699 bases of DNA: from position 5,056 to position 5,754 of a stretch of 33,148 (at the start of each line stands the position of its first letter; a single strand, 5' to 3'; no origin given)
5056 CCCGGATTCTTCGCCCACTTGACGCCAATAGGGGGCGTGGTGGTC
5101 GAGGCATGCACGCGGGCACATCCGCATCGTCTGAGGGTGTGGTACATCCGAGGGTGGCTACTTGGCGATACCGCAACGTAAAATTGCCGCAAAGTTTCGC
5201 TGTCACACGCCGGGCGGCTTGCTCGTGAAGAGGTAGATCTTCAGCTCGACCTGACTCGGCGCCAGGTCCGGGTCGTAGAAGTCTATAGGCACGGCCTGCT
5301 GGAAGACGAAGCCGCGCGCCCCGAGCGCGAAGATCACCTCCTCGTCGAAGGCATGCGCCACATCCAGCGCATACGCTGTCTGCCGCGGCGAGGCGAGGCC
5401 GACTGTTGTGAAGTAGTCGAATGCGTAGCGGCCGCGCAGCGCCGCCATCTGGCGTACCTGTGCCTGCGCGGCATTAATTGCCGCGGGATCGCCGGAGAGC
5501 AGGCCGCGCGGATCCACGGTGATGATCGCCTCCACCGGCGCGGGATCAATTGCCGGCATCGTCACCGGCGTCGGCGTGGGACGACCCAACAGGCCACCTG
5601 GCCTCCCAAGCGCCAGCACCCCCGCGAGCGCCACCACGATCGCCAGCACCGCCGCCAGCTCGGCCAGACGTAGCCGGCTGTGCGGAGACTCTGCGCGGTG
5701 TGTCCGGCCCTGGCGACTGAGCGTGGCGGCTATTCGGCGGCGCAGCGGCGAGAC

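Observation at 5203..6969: recX followed by a TIR–TM–extracytoplasmic-domain protein in an apparent operon, with no recA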

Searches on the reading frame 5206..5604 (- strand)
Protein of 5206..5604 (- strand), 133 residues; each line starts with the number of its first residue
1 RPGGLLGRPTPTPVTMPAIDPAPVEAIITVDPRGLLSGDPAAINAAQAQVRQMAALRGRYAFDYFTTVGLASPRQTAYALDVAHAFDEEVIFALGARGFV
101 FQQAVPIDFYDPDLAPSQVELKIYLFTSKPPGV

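Call 24: search_protein_representatives(protein=window:5206-5604:-)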
Query: 133 residues. Proteins with E-value up to 0.001 (for the whole library): 35; up to 1e-10: 2; up to 1e-30: 1. The best 35 are listed.
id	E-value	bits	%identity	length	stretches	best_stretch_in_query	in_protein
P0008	6.7e-39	149.3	59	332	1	1-133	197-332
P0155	9.9e-13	64.7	38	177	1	9-129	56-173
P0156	3.1e-10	56.6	38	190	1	8-127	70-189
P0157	6.2e-10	55.6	39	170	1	9-112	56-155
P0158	1.1e-08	51.6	34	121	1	9-126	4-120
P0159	1.6e-08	51.1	35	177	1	11-128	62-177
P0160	1.8e-08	50.9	32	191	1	10-129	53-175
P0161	2.4e-08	50.5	35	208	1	8-129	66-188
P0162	2.8e-08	50.3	36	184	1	8-132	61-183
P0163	2.7e-07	47.1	34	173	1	10-128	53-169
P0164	3.2e-07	46.8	36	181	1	8-126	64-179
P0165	4.7e-07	46.3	37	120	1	16-130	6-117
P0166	9.1e-07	45.4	27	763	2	11-128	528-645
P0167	1.6e-06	44.5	41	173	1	8-132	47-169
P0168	3.9e-06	43.3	32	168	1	9-127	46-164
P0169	8.7e-06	42.2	32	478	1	7-126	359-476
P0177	1.8e-04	37.9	37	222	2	22-130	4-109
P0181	2.6e-04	37.4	33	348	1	10-127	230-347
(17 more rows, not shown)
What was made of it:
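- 5224..5535 (-): Extracytoplasmic beta-alpha-beta-alpha-beta-beta domain (residues 227-330). It belongs to an unclassified family. 35 homologues in 1.8 billion representatives (call 24).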

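Call 32: search_solved_structures(query=A2, max_evalue=10)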
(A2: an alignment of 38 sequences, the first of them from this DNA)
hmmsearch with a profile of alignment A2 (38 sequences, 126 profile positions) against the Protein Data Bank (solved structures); distinct sequences matched with E-value up to 10: 5.
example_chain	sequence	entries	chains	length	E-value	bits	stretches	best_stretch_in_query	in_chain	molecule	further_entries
7q6g_A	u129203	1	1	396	0.26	14.3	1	17-82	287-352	Cell division protein FtsA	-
1g29_1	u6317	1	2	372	0.48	13.5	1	44-101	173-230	MALTOSE TRANSPORT PROTEIN MALK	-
1p9o_A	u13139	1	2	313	0.93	12.5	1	23-85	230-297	Phosphopantothenoylcysteine synthetase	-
7edz_D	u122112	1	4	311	0.98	12.4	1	23-85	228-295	Phosphopantothenate--cysteine ligase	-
4blk_A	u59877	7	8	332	1.2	12.2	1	22-63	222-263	VERSATILE PEROXIDASE I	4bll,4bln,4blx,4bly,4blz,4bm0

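Call 33: search_protein_families(library=pfam, proteins=[P0155, P0156, P0162, P0166, P0169, P0181, P0177, P0168, window:5206-5604:-], max_evalue=1)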
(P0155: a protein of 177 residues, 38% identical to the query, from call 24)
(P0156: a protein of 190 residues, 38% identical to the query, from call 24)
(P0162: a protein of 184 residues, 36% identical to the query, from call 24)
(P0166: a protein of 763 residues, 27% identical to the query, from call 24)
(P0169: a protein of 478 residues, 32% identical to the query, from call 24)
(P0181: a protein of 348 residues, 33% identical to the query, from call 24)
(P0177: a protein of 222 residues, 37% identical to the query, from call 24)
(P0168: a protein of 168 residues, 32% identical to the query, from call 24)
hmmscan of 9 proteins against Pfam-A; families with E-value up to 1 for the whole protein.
P0155 (177 aa): 0 families

P0156 (190 aa): 2 families
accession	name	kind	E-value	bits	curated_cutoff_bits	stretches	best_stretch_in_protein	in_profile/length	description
PF02525.22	Flavodoxin_2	-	0.096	12.8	27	1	114-163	119-172/198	Flavodoxin-like fold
PF15324.11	TALPID3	-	0.69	8.1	27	1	27-81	917-974/1261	Hedgehog signalling target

P0162 (184 aa): 0 families

P0166 (763 aa): 31 families (the best 25 are shown)
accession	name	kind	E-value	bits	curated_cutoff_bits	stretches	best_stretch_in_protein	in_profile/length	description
PF00515.34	TPR_1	-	3.5e-39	131.5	27.8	6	221-251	3-33/34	Tetratricopeptide repeat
PF07719.23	TPR_2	-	4.8e-31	104.7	27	4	221-251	3-33/34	Tetratricopeptide repeat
PF13181.12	TPR_8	-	2e-28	96.5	25.7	4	221-251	3-33/34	Tetratricopeptide repeat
PF13414.12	TPR_11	-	1.7e-27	95.3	26.8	4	226-267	1-42/42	TPR repeat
PF13424.12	TPR_12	-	1.8e-21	76.5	30.1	4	221-279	5-71/77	Tetratricopeptide repeat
PF13431.12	TPR_17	-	2.9e-21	74.4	24.4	3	208-239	2-33/34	Tetratricopeptide repeat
PF13432.12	TPR_16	-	8.1e-21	74.6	32.7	4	339-388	13-62/65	Tetratricopeptide repeat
PF13428.12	TPR_14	-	6.4e-18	63.9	23.5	4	294-329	8-43/44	Tetratricopeptide repeat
PF14559.12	TPR_19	-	1.6e-16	60.8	25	4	371-422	5-56/68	Tetratricopeptide repeat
PF13371.12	TPR_9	-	4.3e-12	46.3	35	3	227-273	3-49/73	Tetratricopeptide repeat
PF13374.12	TPR_10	-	1.2e-11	44.7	27.5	2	226-248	9-31/42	Tetratricopeptide repeat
PF12895.13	ANAPC3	-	3.1e-09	37.4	27.2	2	338-417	4-82/82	Anaphase-promoting complex, cyclosome, subunit 3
PF13176.12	TPR_7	-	5.5e-09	35.9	27.9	2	291-315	3-29/36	Tetratricopeptide repeat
PF13174.12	TPR_6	-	1.5e-08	35.1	26.3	0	224-247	5-28/33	Tetratricopeptide repeat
PF23914.1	TPR_CcmH_CycH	-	7.7e-08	32.8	42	1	337-420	64-150/158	Cytochrome c-type biogenesis protein H TPR domain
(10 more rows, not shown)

P0169 (478 aa): 10 families
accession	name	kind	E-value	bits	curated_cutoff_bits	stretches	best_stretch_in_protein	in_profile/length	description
PF00069.31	Pkinase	-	1e-52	179.6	31.7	1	9-263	1-254/263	Protein kinase domain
PF07714.23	PK_Tyr_Ser-Thr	-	1.6e-33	116.5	23.1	1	11-259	3-248/258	Protein tyrosine and serine/threonine kinase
PF03109.22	ABC1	-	1.6e-05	24.6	22.9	1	83-157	144-217/244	ABC1 atypical kinase-like domain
PF12330.14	Haspin_kinase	-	0.0011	18.5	25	1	74-158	175-257/364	Haspin like kinase domain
PF14531.12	Kinase-like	-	0.0047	16.7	25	1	112-259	150-289/289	Kinase-like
PF01636.29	APH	-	0.011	16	23.2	1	123-154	165-197/239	Phosphotransferase enzyme family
PF09592.15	DUF2031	-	0.03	14.3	27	1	226-293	120-188/227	Protein of unknown function (DUF2031)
PF17667.7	Pkinase_fungal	-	0.035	13.3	24.1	1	124-182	304-367/387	Fungal protein kinase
PF15278.12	Sec3_C_2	-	0.13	13.1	27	0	243-298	14-69/86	Sec3 exocyst complex subunit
PF22935.1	RM44_endonuclase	-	0.18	12.3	27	0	20-58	3-41/139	Large ribosomal subunit protein mL44, endonuclease domain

P0181 (348 aa): 4 families
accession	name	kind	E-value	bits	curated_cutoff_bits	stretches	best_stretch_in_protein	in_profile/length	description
PF13676.11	TIR_2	-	5.1e-22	79.1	28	1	8-133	1-122/122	TIR domain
PF08937.16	ThsB_TIR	-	8e-06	26.6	21.2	1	51-87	49-85/100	Thoeris protein ThsB, TIR-like domain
PF01582.25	TIR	-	0.00051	20.3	21.3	1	42-104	37-98/179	TIR domain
PF22194.2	F-93_WHD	-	0.24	11.9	28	0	303-324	29-50/62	F-93, winged-helix domain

P0177 (222 aa): 1 family
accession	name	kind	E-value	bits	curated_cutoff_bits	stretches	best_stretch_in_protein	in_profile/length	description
PF11812.13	DUF3333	-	0.053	14.1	26.5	0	139-172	106-139/151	Domain of unknown function (DUF3333)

P0168 (168 aa): 0 families

window:5206-5604:- (133 aa): 0 families

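Call 35: predict_structure(alignment_id=A2)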
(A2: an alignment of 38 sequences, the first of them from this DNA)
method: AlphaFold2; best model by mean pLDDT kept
length: 133 residues; sequences in the alignment: 38
mean_pLDDT: 92.2   pTM: 0.83
mean pLDDT of the five models: 92.2, 91.5, 91.3, 91.3, 89.4
residues with pLDDT >= 90: 104; 70-90: 22; 50-70: 5; < 50: 2
segments of 3 or more residues with pLDDT < 50: none
pLDDT, mean of each block of 10 residues (from residue 1): 61 85 98 98 99 97 96 93 98 96 90 97 95 83
secondary structure, 60 per line:
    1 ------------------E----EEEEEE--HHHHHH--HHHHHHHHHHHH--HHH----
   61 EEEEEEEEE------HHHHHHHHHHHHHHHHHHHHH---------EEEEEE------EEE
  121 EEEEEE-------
elements in order: E24-29 H32-37 H40-51 E61-69 H76-96 E106-111 E118-126
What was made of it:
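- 5536..5604 (-): Pro/Thr-rich linker (residues 204-226). Low pLDDT at the start of the domain model (call 35).
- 5224..5535 (-): AF2 pLDDT 92, pTM 0.83 (call 35).
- Checked: The folded part of the C-terminal region is about 105 aa (residues 227-329), preceded by a 23-aa Pro/Thr linker (call 35).
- Tried and rejected: Only the C-domain, modelled with 38 diverse sequences, gave a good model (call 35).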

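Call 37: find_homologous_proteins(query=A2)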
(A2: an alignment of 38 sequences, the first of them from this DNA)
Query A2 (38 sequences) (133 aa, profile of the alignment): 9 proteins with E <= 0.001 among 3953 candidates.
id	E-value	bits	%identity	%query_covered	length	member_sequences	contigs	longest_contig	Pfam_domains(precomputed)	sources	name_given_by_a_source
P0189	1.6e-40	156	32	88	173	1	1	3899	-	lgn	-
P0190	2.0e-39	152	31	89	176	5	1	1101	-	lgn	-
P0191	3.1e-37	145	30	89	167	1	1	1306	-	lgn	-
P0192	4.7e-35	138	31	91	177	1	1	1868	-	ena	-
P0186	3.5e-28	116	32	74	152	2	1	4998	-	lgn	-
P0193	2.8e-22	97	31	80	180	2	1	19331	-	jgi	jgi:hypothetical protein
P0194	3.5e-22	96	25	89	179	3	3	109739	-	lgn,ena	-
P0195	5.8e-22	96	32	55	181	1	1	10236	-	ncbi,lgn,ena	-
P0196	3.3e-19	87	25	81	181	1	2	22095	-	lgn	-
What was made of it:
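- Tried and rejected: The profile search of the word-indexed protein database with the C-domain alignment added only 9 small proteins (call 37).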

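Call 39: find_encoding_contigs(protein=P0194, flank=6000, max_places=2)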
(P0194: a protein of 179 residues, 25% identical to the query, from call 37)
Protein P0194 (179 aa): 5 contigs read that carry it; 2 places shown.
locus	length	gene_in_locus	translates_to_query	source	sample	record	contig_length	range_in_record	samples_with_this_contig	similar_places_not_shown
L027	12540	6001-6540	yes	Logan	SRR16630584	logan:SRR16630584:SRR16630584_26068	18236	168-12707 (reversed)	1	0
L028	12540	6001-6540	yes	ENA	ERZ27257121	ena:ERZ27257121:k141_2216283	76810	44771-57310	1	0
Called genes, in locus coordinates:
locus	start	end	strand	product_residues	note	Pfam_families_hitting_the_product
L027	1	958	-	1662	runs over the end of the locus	PF12770:CHAT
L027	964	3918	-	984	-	PF13414:TPR_11 (faint)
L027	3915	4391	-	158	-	-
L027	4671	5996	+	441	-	-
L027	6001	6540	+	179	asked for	-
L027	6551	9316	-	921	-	-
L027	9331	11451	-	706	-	PF00012:HSP70, PF06723:MreB_Mbl, PF00012:HSP70, PF00092:VWA, PF13519:VWA_2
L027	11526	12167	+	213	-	-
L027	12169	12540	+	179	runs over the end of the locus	?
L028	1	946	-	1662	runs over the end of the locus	PF12770:CHAT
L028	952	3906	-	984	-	PF13414:TPR_11 (faint)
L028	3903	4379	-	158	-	-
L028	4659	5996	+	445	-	-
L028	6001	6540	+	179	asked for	-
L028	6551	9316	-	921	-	-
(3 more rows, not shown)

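Call 44: fold_search(model_id=the predicted structure, library=pdb)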
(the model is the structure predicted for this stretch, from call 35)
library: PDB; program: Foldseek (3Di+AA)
matches with E <= 10: 1068; with E <= 0.001: 0
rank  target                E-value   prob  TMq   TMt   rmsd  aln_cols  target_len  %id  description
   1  5h5g_A                1.7e-03  0.97  0.32  0.17   7.1       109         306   14  Staphylococcus aureus FtsZ-GDP in T and R states (released 2017-05-24)
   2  5mn6_A                1.8e-03  0.99  0.37  0.20   5.2       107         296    9  S. aureus FtsZ 12-316 F138A GDP Closed form (3FCm) (released 2016-12-21)
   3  5mn6_B                1.9e-03  0.98  0.33  0.18   6.7       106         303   14  S. aureus FtsZ 12-316 F138A GDP Closed form (3FCm) (released 2016-12-21)
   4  5mn5_B                2.2e-03  0.98  0.33  0.18   6.7       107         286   13  S. aureus FtsZ 12-316 T66W GTP Closed form (2TCm) (released 2016-12-21)
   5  3vo8_A                3.2e-03  0.97  0.32  0.18   6.0       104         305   10  Staphylococcus aureus FtsZ GDP-form (released 2012-08-29)
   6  5mn5_A                3.2e-03  0.97  0.34  0.18   6.7       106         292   14  S. aureus FtsZ 12-316 T66W GTP Closed form (2TCm) (released 2016-12-21)
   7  2rho_B                3.2e-03  0.97  0.34  0.19   5.3       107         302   11  Synthetic Gene Encoded Bacillus Subtilis FtsZ NCS Dimer with Bound GDP and GTP-gamma-S (released 2008-10-21)
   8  3voa                  3.4e-03  0.96  0.30  0.16   7.2       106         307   14  Staphylococcus aureus FtsZ 12-316 GDP-form (released 2012-08-29)
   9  5h5g_B                4.1e-03  0.92  0.32  0.19   5.7       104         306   10  Staphylococcus aureus FtsZ-GDP in T and R states (released 2017-05-24)
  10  5hy2_B                4.4e-03  0.97  0.39  0.20   7.3       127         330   12  Structure-function analysis of functionally diverse members of the cyclic amide hydrolase family of Toblerone fold enz (released 2017-02-01)
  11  3wgk_A                4.4e-03  0.96  0.35  0.19   5.7       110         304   10  STAPHYLOCOCCUS AUREUS FTSZ T7 mutant substituted for GAG, DeltaT7GAG-GDP (released 2013-12-25)
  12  7ojc                  4.4e-03  0.91  0.31  0.17   7.1       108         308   14  SaFtsZ(Q48A) complexed with GDP (released 2022-03-02)
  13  2z1u                  4.7e-03  0.93  0.37  0.17  10.9       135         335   12  Crystal Structure of Hydrogenase Maturation Protein HypE in complex with ATP (released 2007-10-09)
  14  4dxd                  4.7e-03  0.91  0.33  0.19   5.6       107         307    8  Staphylococcal Aureus FtsZ in complex with 723 (released 2012-05-23)
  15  6yd1                  5.0e-03  0.94  0.30  0.16   7.2       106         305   14  SaFtsZ-DFMBA (released 2021-07-28)
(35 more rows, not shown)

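Call 57: list_cluster_members(proteins=[P0195, P0181, P0169, P0166, P0155, P0156, P0162, P0177, P0167, P0161])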
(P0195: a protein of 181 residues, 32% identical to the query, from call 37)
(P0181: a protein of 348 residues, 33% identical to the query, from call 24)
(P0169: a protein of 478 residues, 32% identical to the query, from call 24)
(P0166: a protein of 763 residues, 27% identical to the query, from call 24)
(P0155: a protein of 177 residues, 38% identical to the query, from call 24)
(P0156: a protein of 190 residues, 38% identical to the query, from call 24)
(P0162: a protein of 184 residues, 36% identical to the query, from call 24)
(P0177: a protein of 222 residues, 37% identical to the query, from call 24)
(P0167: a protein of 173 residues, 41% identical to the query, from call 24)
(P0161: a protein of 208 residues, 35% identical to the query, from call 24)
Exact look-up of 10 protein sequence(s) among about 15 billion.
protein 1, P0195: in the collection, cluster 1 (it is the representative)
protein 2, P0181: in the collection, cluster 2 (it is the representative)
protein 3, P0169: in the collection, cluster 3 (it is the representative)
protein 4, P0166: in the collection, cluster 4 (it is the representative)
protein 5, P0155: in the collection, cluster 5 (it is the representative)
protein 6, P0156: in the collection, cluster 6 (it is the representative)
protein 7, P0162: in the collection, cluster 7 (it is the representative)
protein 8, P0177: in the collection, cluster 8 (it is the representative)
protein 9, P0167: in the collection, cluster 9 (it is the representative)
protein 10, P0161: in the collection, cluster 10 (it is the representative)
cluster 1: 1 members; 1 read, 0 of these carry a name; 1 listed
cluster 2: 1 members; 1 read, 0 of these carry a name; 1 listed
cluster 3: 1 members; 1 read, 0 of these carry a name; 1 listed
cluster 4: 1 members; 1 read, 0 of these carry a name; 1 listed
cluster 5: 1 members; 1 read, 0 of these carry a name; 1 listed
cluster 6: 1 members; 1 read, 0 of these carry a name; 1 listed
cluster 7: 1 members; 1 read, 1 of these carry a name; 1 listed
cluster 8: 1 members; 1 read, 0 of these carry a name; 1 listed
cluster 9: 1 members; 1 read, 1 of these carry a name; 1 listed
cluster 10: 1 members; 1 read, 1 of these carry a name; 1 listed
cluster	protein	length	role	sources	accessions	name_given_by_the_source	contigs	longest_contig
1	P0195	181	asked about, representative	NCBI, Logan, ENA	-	-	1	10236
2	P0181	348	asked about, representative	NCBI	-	-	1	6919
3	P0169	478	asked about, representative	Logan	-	-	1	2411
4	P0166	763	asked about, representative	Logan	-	-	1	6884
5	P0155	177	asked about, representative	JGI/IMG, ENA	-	-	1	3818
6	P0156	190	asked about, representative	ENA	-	-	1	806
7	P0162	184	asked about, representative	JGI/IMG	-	hypothetical protein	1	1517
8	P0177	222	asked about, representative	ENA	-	-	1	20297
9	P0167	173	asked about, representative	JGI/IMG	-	hypothetical protein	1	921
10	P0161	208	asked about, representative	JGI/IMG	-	hypothetical protein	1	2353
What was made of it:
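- Tried and rejected: Cluster look-up gave no organism names for the C-domain homologues (call 57).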

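Call 68: search_protein_families(library=padloc, proteins=[L027:4671-5993:+, P0194, L027:6554-9316:-, L027:9334-11451:-, L027:967-3918:-, L027:3918-4391:-, L027:11526-12164:+, P0155, P0168], max_evalue=0.01)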
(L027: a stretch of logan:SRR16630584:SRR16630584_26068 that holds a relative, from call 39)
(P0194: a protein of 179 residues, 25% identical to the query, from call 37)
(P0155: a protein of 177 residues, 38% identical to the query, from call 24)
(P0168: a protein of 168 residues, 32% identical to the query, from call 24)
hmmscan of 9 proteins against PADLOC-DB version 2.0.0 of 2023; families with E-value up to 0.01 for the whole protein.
L027:4671-5993:+ (441 aa): 3 families
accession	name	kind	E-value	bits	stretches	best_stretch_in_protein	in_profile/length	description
PDLC00601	ZorA1|ZorA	-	9.3e-06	22.5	1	159-424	324-589/699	MotA/ExbB/TolQ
PDLC00600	ZorA1|ZorA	-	7.9e-05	19.4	1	192-425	406-635/677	MotA/ExbB/TolQ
PDLC00638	ZorA2|ZorA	-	0.0081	13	0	163-371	332-517/545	MotA/ExbB/TolQ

P0194 (179 aa): 0 families

L027:6554-9316:- (921 aa): 0 families

L027:9334-11451:- (706 aa): 0 families

L027:967-3918:- (984 aa): 0 families

L027:3918-4391:- (158 aa): 0 families

L027:11526-12164:+ (213 aa): 0 families

P0155 (177 aa): 0 families

P0168 (168 aa): 0 families

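Call 69: search_protein_families(library=pfam, proteins=[L027:4671-5993:+, P0194, L027:6554-9316:-, L027:3918-4391:-, L027:11526-12164:+], max_evalue=0.1)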
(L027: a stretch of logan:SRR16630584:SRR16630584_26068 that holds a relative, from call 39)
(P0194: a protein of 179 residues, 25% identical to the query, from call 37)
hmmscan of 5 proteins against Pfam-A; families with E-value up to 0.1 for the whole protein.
L027:4671-5993:+ (441 aa): 6 families
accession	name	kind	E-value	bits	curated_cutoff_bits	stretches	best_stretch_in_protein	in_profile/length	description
PF14643.11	DUF4455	-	0.00036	19.7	30.4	1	212-310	238-336/469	Domain of unknown function (DUF4455)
PF04513.17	Baculo_PEP_C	-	0.0012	19.4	38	1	335-414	32-115/140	Baculovirus polyhedron envelope protein, PEP, C terminus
PF03999.17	MAP65_ASE1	-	0.011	14.9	26.9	1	192-319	192-318/477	Microtubule associated protein (MAP65/ASE1 family)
PF02283.22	CobU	-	0.024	14.7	27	1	204-344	22-151/168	Cobinamide kinase / cobinamide phosphate guanyltransferase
PF10498.14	IFT57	-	0.027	13.9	40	1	174-302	181-310/360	Intra-flagellar transport protein 57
PF10368.14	YkyA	-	0.037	14.2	28.8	1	186-308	14-128/186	Putative cell-wall binding lipoprotein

P0194 (179 aa): 2 families
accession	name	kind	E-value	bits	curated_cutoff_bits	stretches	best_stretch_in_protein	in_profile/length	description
PF21827.1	New_glue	-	0.024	14.8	31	1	24-67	6-53/94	New glue protein family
PF06933.16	SSP160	-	0.033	12.9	25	1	22-68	649-696/758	Special lobe-specific silk protein SSP160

L027:6554-9316:- (921 aa): 3 families
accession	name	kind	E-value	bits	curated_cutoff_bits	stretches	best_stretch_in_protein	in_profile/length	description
PF12773.13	DZR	-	5.5e-05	23.7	27.3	1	316-358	1-45/45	Double zinc ribbon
PF23130.1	IcmW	-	0.0066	17.1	27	0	396-440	31-72/144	IcmW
PF11331.13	Zn_ribbon_12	-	0.073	13.3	27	1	300-321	17-39/45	EDR4 zinc-ribbon domain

L027:3918-4391:- (158 aa): 0 families

L027:11526-12164:+ (213 aa): 1 family
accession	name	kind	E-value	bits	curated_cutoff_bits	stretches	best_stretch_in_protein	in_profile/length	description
PF01025.24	GrpE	-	7.2e-05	23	25.8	1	100-196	60-161/165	GrpE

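Call 70: find_encoding_contigs(protein=P0195, flank=5000, max_places=1)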
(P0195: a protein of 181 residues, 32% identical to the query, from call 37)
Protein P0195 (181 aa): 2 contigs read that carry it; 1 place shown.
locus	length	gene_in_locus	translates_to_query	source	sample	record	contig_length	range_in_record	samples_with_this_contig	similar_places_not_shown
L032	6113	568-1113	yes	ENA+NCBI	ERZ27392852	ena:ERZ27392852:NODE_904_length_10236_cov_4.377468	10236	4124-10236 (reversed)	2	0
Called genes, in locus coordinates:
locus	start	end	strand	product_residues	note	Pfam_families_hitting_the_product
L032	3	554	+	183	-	?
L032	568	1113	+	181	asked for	-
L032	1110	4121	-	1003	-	PF25832:Fn3_SaeA_2nd (weak), PF25835:Fn3_SaeA_5th (faint)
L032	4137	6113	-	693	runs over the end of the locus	PF00012:HSP70, PF06723:MreB_Mbl, PF00012:HSP70, PF23717:DUF7159 (weak), PF00092:VWA, PF13519:VWA_2 (weak)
